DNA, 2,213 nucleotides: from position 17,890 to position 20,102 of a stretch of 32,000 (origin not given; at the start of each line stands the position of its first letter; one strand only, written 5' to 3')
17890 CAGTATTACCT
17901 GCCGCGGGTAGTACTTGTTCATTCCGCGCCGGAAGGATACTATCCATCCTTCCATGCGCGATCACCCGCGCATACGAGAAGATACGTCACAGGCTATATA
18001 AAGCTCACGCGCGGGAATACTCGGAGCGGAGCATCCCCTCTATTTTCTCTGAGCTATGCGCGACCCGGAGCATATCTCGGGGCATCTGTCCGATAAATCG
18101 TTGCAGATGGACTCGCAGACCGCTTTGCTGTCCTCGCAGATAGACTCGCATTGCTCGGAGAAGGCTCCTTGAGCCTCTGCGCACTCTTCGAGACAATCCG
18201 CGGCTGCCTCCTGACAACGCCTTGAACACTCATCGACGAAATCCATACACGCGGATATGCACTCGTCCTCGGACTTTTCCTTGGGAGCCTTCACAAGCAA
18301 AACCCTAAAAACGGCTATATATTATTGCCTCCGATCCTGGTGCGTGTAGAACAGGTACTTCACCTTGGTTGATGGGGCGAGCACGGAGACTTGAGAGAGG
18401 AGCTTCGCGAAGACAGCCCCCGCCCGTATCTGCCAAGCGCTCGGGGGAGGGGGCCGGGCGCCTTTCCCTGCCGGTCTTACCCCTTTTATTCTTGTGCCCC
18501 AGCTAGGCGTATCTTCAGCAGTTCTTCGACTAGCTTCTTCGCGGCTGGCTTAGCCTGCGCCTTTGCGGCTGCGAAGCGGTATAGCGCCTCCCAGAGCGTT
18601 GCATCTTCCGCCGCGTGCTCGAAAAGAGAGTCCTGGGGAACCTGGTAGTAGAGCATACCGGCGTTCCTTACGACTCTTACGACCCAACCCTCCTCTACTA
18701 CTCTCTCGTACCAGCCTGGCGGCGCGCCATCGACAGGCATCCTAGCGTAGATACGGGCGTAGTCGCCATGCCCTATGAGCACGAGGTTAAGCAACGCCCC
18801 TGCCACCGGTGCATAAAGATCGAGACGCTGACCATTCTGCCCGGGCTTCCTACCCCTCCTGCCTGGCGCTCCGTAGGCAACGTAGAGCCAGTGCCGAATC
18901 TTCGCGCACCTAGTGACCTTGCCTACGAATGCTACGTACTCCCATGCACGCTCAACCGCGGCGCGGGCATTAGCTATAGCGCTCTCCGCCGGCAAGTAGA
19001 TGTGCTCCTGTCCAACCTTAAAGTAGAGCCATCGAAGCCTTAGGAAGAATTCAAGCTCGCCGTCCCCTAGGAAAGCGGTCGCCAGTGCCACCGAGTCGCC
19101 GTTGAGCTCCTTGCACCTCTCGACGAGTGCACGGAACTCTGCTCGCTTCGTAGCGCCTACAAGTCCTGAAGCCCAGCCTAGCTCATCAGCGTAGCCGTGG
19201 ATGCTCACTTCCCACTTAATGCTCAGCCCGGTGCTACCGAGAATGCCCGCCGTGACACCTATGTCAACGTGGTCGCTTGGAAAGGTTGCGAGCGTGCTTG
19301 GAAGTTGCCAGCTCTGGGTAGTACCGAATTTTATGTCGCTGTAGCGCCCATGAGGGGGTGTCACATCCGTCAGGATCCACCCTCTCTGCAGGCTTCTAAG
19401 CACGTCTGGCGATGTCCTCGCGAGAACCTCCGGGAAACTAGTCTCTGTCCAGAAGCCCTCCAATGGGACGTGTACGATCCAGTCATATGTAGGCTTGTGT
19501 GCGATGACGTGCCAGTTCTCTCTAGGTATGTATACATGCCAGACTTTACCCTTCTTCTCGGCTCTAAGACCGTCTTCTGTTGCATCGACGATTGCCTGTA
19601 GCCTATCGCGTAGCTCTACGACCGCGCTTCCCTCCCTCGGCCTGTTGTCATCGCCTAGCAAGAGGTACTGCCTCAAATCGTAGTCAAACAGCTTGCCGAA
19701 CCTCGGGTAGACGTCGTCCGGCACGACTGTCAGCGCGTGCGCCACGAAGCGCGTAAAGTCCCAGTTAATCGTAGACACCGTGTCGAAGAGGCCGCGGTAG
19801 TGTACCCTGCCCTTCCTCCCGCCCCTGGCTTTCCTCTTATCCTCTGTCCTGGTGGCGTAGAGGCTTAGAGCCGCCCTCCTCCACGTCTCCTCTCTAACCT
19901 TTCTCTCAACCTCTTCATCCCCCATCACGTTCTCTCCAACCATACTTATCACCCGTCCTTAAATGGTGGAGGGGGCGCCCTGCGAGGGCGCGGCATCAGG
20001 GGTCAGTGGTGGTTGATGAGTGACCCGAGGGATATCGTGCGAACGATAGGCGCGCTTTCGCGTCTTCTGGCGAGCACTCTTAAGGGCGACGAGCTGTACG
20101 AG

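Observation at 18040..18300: Hexa-CX3C mini-protein: 12 cysteines on an 11-residue (33-nt) period in a predicted helical hairpin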

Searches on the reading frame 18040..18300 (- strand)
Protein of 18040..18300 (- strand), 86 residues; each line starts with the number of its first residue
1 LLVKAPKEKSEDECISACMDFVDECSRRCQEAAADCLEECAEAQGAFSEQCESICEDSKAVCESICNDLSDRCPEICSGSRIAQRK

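Call 3: search_protein_families(library=pfam, proteins=[window:18043-18300:-], max_evalue=10)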
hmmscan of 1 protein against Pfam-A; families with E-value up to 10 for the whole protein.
seq(86 aa): 2 families
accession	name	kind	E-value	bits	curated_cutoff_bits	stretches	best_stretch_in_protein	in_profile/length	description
PF03860.21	DUF326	-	0.0028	18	20.4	1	13-26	6-19/21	Domain of Unknown Function (DUF326)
PF03299.19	TF_AP-2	-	0.24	11.7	23.4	1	10-78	83-153/197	Transcription factor AP-2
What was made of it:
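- On Csp / DUF326 (PF03860) copper storage proteins: Window protein: 18.0 bits, one stretch (call 3).
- On Small Tim family (twin CX3C): No Tim-family entry appears among Pfam hits at E <= 10 (call 3).
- Sub-threshold Pfam DUF326 hit: 18.0 bits, E = 0.0028, residues 13-26 (call 3). The hit is below the gathering score of 20.4 and covers one stretch only (call 3).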

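Call 4: search_protein_families(library=ncbifam, proteins=[window:18043-18300:-], max_evalue=10)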
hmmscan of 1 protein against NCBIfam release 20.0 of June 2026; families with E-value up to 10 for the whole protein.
seq(86 aa): 0 families
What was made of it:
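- There is no NCBIfam hit (call 4).
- Tried and rejected: NCBIfam: none (call 4).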

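Call 5: search_solved_structures(query=window:18043-18300:-, max_evalue=10, show_alignments=3)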
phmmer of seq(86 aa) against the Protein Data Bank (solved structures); distinct sequences matched with E-value up to 10: 1.
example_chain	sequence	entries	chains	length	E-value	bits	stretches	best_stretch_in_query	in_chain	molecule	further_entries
8v3b_a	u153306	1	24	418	0.0068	20.1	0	30-77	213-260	O43_129_+4 component B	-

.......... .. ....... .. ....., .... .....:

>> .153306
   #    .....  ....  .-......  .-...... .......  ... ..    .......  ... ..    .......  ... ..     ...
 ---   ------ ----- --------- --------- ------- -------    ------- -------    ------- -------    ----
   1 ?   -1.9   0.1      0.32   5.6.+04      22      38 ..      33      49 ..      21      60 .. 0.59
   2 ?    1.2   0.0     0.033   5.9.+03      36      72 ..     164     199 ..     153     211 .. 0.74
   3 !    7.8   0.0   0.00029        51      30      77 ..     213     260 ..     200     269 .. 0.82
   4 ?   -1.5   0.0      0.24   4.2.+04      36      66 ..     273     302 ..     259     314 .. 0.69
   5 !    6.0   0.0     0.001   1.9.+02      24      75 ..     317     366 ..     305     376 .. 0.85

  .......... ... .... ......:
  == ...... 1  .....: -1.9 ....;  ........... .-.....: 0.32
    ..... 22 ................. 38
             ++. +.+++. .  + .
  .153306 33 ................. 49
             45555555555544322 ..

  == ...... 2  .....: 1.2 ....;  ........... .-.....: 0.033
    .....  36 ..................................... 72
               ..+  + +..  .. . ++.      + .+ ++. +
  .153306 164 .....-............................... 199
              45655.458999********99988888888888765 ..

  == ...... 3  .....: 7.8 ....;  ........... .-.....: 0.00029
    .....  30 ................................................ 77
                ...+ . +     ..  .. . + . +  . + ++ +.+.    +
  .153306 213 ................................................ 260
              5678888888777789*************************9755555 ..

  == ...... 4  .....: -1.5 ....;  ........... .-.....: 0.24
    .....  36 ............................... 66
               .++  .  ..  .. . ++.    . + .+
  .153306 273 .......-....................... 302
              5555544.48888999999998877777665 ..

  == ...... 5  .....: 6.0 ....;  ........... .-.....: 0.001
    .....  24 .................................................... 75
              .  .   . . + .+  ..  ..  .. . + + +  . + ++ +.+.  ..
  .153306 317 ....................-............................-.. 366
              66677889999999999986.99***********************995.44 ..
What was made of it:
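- Closest known: Small Tim proteins. Different: No sequence or Pfam relationship (calls 3, 5).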

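Call 7: find_homologous_proteins(query=window:18043-18300:-, max_evalue=1)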
Query seq(86 aa): 5 candidates shared short words with the query, none scored E <= 1.
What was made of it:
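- Tried and rejected: A word-indexed search of 5.8 billion proteins found nothing (call 7).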

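Call 12: find_related_loci(query=window:18043-18300:-, collection=genome_contigs, flank=10000)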
Query seq(86 aa) (86 aa) in genome_contigs; peptide patterns used: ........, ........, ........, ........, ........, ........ (x = any residue, [..] = any of these).
37 stretches matched a pattern, but none encodes a relative of the query by tblastn (E <= 1e-3).

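Call 18: search_protein_representatives(protein=window:18040-18300:-)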
Query: 86 residues. Proteins with E-value up to 0.001 (for the whole library): 1; up to 1e-10: 0; up to 1e-30: 0. The best 1 are listed.
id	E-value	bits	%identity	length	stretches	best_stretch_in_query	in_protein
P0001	2.5e-05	40.7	30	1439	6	31-73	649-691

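Call 27: find_related_loci(query=window:18043-18300:-, collection=metagenome_contigs, flank=5000)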
Query seq(86 aa) (86 aa) in metagenome_contigs; peptide patterns used: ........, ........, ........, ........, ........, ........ (x = any residue, [..] = any of these).
84 stretches matched a pattern, but none encodes a relative of the query by tblastn (E <= 1e-3).

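Call 28: search_protein_families(library=phrogs, proteins=[window:18040-18300:-], max_evalue=1)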
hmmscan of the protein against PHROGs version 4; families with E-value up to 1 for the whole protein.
window:18040-18300:- (86 aa): 0 families

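Call 29: predict_structure(protein=window:18040-18300:-)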
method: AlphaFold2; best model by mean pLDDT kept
length: 86 residues; sequences in the alignment: 1
mean_pLDDT: 84.5   pTM: 0.66
mean pLDDT of the five models: 84.5, 84.3, 83.5, 83.4, 81.1
residues with pLDDT >= 90: 51; 70-90: 18; 50-70: 11; < 50: 6
segments of 3 or more residues with pLDDT < 50: none
pLDDT, mean of each block of 10 residues (from residue 1): 55 90 96 95 87 96 95 82 50
secondary structure, 60 per line:
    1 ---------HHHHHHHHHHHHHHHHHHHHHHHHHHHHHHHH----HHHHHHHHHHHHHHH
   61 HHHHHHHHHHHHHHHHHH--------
elements in order: H10-41 H46-78
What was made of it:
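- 18178..18273 (-): Helix 1 (residues 10-41), carrying Cys 14/18, 25/29 and 36/40. Residues 12-23 (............) form the most conserved segment. AF2 secondary structure H10-41, with block pLDDT 90-96 (call 29).
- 18166..18177 (-): Turn (residues 42-45, EAQG). Gly45 and Ala46 are invariant and mark the centre of mirror symmetry of the six Cys pairs. AF2 model (call 29).
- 18067..18165 (-): Helix 2 (residues 46-78), carrying Cys 51/55, 62/66 and 73/77. Each pair has the form C-x-x-I-C, with the Ile invariant. AF2 secondary structure H46-78 (call 29).
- On Csp / DUF326 (PF03860) copper storage proteins: AF2 predicts two helices in 86 aa (call 29).
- On Small Tim family (twin CX3C): The AF2 hairpin has its turn at residues 42-45 (call 29).
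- AF2 from a single sequence gives pLDDT 84.5, with helices 10-41 and 46-78 (call 29). The fold is a two-helix hairpin, not a four-helix chain (call 29).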

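Call 32: fold_search(model_id=the predicted structure, library=pdb)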
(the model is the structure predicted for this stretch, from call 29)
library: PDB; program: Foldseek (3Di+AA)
matches with E <= 10: 132; with E <= 0.001: 0
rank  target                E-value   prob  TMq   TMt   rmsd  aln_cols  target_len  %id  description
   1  4ddj                  7.2e-01  0.82  0.46  0.48   4.4        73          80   19  Crystal structure of saposin A in complex with lauryldimethylamine-N-oxide (LDAO) (released 2012-02-15)
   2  6slr_A                1.2e+00  0.41  0.35  0.38   7.3        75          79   15  Structure of saposin B in complex with atovaquone (released 2020-09-09)
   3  4v2o_B                1.3e+00  0.38  0.35  0.37   7.9        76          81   14  Structure of saposin B in complex with chloroquine (released 2015-12-09)
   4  9avs_C                1.5e+00  0.41  0.34  0.39   8.1        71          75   18  Human alpha-galactosidase A in complex with saposin B (released 2024-04-17)
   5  2vs0_B                1.8e+00  0.33  0.42  0.43   5.6        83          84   16  Structural analysis of homodimeric staphylococcal aureus virulence factor EsxA (released 2008-08-26)
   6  3fav_B                2.0e+00  0.80  0.59  0.68   3.3        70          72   17  Structure of the CFP10-ESAT6 complex from Mycobacterium tuberculosis (released 2009-11-24)
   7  1aep                  2.0e+00  0.51  0.50  0.30  14.7        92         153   12  MOLECULAR STRUCTURE OF AN APOLIPOPROTEIN DETERMINED AT 2.5-ANGSTROMS RESOLUTION (released 1994-01-31)
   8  1n69_B                2.0e+00  0.41  0.39  0.41   7.9        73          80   18  Crystal structure of human saposin B (released 2003-01-07)
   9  1ku9_A                2.2e+00  0.63  0.46  0.29   3.3        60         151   18  X-ray Structure of a Methanococcus jannaschii DNA-Binding Protein: Implications for Antibiotic Resistance in Staphyloc (released 2002-12-25)
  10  8q0e_B                2.3e+00  0.66  0.50  0.20   6.0        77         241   10  Crystal Structure of the N-terminal Domain of Variant Surface Glycoprotein 545 (VSG545) of Trypanosome brucei brucei L (released 2023-09-13)
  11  1n69_A                2.3e+00  0.47  0.43  0.46   6.5        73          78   14  Crystal structure of human saposin B (released 2003-01-07)
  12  2vrz_B                2.4e+00  0.28  0.43  0.43   5.3        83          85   14  Structural analysis of homodimeric staphylococcal aureus EsxA (released 2008-08-26)
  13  4j11_B                2.6e+00  0.47  0.50  0.47   5.7        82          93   15  The crystal structure of a secreted protein ESXB (wild-type, in P21 space group) from Bacillus anthracis str. sterne (released 2013-02-13)
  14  4j7k_B                2.6e+00  0.44  0.50  0.47   5.7        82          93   15  The crystal structure of a secreted protein EsxB (Mutant E54Q) from Bacillus anthracis str. Sterne (released 2013-03-06)
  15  9cfs_A                2.7e+00  0.51  0.55  0.55   4.6        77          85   12  Structure of a 150% lengthened variant of the E. coli ROP protein (released 2025-07-02)
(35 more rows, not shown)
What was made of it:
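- Closest known: ROP-like homodimeric hairpin bundles and designed helical hairpins. Same: The best structural neighbours are generic hairpins: saposins, WXG100/EsxA, and a lengthened ROP with TM 0.55 (call 32).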

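Call 43: find_related_loci(query=A1, collection=metagenome_contigs, flank=5000)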
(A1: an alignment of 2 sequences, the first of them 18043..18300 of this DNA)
Query A1 (86 aa) in metagenome_contigs; peptide patterns used: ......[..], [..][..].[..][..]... (x = any residue, [..] = any of these).
443 stretches matched a pattern; 2 encode a relative of the query (tblastn E <= 1e-3); 2 distinct loci.
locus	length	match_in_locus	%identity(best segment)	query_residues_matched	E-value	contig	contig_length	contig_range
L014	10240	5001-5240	51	1-80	4e-24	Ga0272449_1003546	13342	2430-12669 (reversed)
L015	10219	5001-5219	53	8-80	7e-24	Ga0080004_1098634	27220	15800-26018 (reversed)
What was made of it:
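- Tried and rejected: A second metagenome scan with the two-sequence alignment added more (call 43).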

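Call 50: search_solved_structures(query=A1, max_evalue=10, show_alignments=2)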
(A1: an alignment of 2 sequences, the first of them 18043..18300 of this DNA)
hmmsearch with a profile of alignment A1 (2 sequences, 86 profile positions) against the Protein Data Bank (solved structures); distinct sequences matched with E-value up to 10: 3.
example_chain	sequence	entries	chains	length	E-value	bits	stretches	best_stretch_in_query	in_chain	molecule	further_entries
8v3b_a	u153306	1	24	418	0.46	13.9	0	28-76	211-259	O43_129_+4 component B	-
6r0m_A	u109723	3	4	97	0.48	13.9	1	4-33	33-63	NF-YB2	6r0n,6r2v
7cvq_B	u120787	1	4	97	0.49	13.8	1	4-33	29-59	Nuclear transcription factor Y subunit B-2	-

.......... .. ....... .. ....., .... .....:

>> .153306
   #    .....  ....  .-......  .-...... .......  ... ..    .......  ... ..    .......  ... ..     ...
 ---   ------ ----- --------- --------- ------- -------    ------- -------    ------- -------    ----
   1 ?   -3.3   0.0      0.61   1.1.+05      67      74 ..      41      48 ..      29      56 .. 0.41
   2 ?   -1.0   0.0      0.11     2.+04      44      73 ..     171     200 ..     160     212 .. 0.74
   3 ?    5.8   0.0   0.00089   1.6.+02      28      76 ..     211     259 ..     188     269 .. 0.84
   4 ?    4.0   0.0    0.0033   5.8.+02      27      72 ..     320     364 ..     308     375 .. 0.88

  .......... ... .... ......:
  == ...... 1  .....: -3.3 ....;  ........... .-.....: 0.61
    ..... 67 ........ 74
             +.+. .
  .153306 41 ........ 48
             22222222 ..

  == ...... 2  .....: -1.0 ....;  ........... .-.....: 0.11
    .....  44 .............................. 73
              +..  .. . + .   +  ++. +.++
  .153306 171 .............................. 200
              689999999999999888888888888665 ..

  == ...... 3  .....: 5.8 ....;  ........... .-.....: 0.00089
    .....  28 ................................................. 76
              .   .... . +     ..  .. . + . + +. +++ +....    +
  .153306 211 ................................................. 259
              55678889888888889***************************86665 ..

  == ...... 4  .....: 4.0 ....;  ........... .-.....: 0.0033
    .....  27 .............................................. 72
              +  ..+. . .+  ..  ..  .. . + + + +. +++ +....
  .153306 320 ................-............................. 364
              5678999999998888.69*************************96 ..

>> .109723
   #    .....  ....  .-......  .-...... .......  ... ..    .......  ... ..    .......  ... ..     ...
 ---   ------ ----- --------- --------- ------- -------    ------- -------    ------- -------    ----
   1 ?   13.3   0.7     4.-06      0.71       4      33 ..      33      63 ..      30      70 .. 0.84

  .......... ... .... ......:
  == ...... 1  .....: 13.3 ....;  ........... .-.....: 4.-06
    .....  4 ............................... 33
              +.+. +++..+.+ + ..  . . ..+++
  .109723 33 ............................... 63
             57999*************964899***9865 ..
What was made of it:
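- On Csp / DUF326 (PF03860) copper storage proteins: phmmer and the profile built from A1 find no Csp in the PDB at E <= 10 (calls 5, 50).
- On Small Tim family (twin CX3C): No Tim chains appear among PDB hits (calls 5, 50).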

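Call 55: list_cluster_members(proteins=[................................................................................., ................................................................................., window:18043-18300:-, window:18043-18294:-, window:18043-18246:-])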
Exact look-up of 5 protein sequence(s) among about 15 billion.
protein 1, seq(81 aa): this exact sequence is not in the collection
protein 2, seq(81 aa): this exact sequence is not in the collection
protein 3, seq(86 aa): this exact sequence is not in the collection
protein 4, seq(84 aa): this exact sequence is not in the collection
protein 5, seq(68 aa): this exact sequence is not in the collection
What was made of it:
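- None of the five start or sequence variants looked up is in the 15-billion-protein collection (call 55).
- Tried and rejected: Exact look-ups show that none of the start or sequence variants is in the 15-billion-protein collection (call 55).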

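Call 57: find_related_loci(query=A1, collection=viral_contigs, flank=5000)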
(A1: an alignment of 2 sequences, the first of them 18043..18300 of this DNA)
Query A1 (86 aa) in viral_contigs; peptide patterns used: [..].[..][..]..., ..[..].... (x = any residue, [..] = any of these).
64 stretches matched a pattern, but none encodes a relative of the query by tblastn (E <= 1e-3).

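Call 76: search_dna_similar(query=window:18043-18300:-, collection=plasmids, mode=protein, max_evalue=0.01, max_rows=10)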
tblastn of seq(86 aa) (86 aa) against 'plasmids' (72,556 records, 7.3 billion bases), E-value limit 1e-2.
No match.
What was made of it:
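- Tried and rejected: tblastn-confirmed scans with the single protein found nothing in genome_contigs (call 12), metagenome_contigs (call 27), plasmids (call 76) or viral_contigs (call 57, run with alignment A1).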

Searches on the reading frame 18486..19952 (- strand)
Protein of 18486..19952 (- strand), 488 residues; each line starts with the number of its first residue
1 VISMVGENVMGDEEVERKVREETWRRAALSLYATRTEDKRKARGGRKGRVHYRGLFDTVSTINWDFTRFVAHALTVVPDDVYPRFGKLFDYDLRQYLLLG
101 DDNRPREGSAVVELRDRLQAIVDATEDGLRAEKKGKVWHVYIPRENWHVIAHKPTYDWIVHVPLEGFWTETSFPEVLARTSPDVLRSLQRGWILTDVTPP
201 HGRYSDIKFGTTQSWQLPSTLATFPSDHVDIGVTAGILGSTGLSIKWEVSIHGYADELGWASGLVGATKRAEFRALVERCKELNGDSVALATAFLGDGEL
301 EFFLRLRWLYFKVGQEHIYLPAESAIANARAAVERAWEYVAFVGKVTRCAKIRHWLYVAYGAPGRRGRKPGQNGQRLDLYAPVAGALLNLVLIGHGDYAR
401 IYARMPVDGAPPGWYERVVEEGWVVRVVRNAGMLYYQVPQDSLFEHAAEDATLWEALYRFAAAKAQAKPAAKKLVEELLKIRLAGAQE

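Call 13: search_protein_families(library=pfam, proteins=[window:18486-19952:-])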
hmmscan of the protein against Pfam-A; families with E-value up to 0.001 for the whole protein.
window:18486-19952:- (488 aa): 0 families

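Call 28: search_protein_families(library=phrogs, proteins=[window:18486-19952:-], max_evalue=1)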
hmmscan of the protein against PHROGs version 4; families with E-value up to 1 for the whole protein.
window:18486-19952:- (488 aa): 0 families

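Call 75: search_dna_similar(query=window:18486-19952:-, collection=phages, mode=protein, max_evalue=0.001, max_rows=10)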
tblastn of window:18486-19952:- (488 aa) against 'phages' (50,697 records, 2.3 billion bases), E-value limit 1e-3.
No match.

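Call 77: find_encoding_contigs(protein=window:18486-19952:-, flank=3000, max_places=6)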
Protein window:18486-19952:- (488 aa): no gene with exactly this product is on record in the collection.
